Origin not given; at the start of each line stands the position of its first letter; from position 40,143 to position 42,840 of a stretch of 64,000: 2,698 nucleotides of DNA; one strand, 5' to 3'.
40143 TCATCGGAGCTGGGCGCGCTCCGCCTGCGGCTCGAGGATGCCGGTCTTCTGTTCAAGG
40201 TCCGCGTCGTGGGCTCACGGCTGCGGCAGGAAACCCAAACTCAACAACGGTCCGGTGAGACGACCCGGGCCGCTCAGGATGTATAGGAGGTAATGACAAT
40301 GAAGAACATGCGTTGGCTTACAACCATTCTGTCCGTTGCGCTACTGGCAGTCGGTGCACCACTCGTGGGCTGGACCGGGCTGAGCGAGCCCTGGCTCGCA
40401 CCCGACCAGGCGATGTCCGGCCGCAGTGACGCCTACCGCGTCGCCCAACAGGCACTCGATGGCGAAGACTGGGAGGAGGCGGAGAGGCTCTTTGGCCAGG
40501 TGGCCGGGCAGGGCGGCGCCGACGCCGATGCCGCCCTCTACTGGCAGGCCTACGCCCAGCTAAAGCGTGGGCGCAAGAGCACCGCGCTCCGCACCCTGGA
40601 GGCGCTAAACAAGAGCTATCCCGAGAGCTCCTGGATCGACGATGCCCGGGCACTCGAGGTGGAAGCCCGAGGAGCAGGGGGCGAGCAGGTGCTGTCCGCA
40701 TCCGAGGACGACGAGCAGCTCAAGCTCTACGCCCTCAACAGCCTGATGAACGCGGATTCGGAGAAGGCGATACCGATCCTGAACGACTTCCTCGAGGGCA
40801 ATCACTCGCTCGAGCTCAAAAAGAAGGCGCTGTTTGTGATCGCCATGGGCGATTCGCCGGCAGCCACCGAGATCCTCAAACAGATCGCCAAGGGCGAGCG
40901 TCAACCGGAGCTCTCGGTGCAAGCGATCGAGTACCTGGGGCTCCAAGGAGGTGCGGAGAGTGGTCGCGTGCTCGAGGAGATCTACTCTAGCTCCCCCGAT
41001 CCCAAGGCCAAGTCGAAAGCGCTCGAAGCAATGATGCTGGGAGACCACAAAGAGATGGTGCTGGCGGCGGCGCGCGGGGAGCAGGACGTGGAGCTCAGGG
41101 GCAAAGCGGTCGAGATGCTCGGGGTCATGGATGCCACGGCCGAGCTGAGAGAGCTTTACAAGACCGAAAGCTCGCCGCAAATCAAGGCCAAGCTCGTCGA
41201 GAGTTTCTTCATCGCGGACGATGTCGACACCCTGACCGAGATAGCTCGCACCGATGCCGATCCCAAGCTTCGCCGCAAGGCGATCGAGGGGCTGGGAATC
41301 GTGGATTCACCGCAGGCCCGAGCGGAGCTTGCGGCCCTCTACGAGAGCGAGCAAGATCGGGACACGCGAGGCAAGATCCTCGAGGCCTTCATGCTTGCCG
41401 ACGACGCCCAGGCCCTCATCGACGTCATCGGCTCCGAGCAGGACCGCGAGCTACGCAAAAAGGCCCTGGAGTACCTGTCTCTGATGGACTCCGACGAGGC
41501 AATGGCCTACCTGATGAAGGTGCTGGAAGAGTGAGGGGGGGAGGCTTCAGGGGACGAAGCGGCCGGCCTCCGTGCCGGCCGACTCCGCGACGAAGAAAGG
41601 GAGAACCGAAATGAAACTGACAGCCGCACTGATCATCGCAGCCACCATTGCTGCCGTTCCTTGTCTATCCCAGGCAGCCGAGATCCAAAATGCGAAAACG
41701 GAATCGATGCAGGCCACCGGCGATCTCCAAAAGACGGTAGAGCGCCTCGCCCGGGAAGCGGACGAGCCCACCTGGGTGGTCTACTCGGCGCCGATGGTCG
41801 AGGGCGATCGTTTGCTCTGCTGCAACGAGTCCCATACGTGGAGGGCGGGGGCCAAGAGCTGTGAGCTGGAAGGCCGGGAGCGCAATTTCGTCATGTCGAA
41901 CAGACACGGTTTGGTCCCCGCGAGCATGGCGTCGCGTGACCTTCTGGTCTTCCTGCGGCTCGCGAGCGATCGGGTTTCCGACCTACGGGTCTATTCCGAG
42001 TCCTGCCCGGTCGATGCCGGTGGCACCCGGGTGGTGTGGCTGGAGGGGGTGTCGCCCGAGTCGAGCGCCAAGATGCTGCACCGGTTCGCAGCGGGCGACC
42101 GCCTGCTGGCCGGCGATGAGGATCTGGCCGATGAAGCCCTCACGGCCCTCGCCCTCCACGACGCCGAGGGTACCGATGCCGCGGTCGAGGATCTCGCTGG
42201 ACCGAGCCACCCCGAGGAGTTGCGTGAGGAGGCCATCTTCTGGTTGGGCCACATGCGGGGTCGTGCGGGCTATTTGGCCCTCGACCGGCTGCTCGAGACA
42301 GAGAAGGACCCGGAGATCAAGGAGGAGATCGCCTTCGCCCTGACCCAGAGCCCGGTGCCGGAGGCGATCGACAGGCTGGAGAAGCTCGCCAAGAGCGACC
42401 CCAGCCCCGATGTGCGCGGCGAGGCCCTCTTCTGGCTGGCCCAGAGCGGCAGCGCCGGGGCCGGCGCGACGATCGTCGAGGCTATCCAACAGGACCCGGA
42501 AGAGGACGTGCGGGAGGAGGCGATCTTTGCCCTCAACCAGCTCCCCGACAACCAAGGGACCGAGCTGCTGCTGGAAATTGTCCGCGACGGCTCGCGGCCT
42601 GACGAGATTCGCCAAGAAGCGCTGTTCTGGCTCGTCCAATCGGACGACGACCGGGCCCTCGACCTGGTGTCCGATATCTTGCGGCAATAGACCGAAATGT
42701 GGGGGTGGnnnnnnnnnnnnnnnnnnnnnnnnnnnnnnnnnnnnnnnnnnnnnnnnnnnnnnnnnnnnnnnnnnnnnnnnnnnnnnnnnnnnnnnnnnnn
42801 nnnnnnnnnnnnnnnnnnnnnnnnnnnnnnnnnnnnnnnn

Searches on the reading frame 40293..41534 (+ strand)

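Call 7: search_protein_families(library=pfam, proteins=[window:40293-41534:+], max_evalue=0.01)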
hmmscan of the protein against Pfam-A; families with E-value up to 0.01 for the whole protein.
window:40293-41534:+ (413 aa): 7 families
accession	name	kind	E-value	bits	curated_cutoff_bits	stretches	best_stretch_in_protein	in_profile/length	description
PF13646.12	HEAT_2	-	1.9e-20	73.3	27.7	2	287-365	6-86/88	HEAT repeats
PF13174.12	TPR_6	-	7.1e-07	29.9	26.3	1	81-112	2-33/33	Tetratricopeptide repeat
PF13525.12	YfiO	-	3.3e-06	27.4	25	1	78-125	4-51/203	Outer membrane lipoprotein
PF13432.12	TPR_16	-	0.00081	20.2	32.7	1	51-111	4-63/65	Tetratricopeptide repeat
PF12895.13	ANAPC3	-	0.0014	19.3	27.2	0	65-111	10-54/82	Anaphase-promoting complex, cyclosome, subunit 3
PF03130.22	HEAT_PBS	-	0.0028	18.5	20.9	0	326-350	1-25/27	PBS lyase HEAT-like repeat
PF14559.12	TPR_19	-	0.0053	17.5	25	1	55-112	2-58/68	Tetratricopeptide repeat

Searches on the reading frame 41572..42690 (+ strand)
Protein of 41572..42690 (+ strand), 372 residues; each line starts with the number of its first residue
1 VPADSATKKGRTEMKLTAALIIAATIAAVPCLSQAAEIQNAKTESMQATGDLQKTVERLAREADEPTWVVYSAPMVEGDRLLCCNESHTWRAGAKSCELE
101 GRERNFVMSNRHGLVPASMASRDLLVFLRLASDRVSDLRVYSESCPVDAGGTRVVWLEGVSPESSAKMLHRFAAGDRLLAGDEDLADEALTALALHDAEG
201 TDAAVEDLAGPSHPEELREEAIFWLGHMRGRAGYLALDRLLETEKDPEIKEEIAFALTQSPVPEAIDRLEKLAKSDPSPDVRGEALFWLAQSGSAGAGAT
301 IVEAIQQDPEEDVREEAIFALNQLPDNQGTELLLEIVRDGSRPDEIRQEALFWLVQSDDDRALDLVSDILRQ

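Call 7: search_protein_families(library=pfam, proteins=[window:41572-42690:+], max_evalue=0.01)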
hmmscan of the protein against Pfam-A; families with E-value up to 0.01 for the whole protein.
window:41572-42690:+ (372 aa): 5 families
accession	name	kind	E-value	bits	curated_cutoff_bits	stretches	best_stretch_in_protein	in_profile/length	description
PF13646.12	HEAT_2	-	7.6e-28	97.1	27.7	3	266-351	1-84/88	HEAT repeats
PF03130.22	HEAT_PBS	-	3.9e-09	36.6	20.9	0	313-338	1-26/27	PBS lyase HEAT-like repeat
PF02985.28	HEAT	-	5.1e-06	26.7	23.5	0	301-324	5-27/31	HEAT repeat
PF13513.12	HEAT_EZ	-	0.00015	22.6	27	0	259-287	23-50/55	HEAT-like repeat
PF11838.14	ERAP1_C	-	0.0033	17.3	38.2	0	167-273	127-224/318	ERAP1-like C-terminal domain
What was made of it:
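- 41611..42690 (+): HEAT2, the last gene of the sigma / anti-sigma / HEAT-repeat operon. It is the native right-hand neighbour of the insertion site and converges on Rid. Pfam HEAT_2 (call 7).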
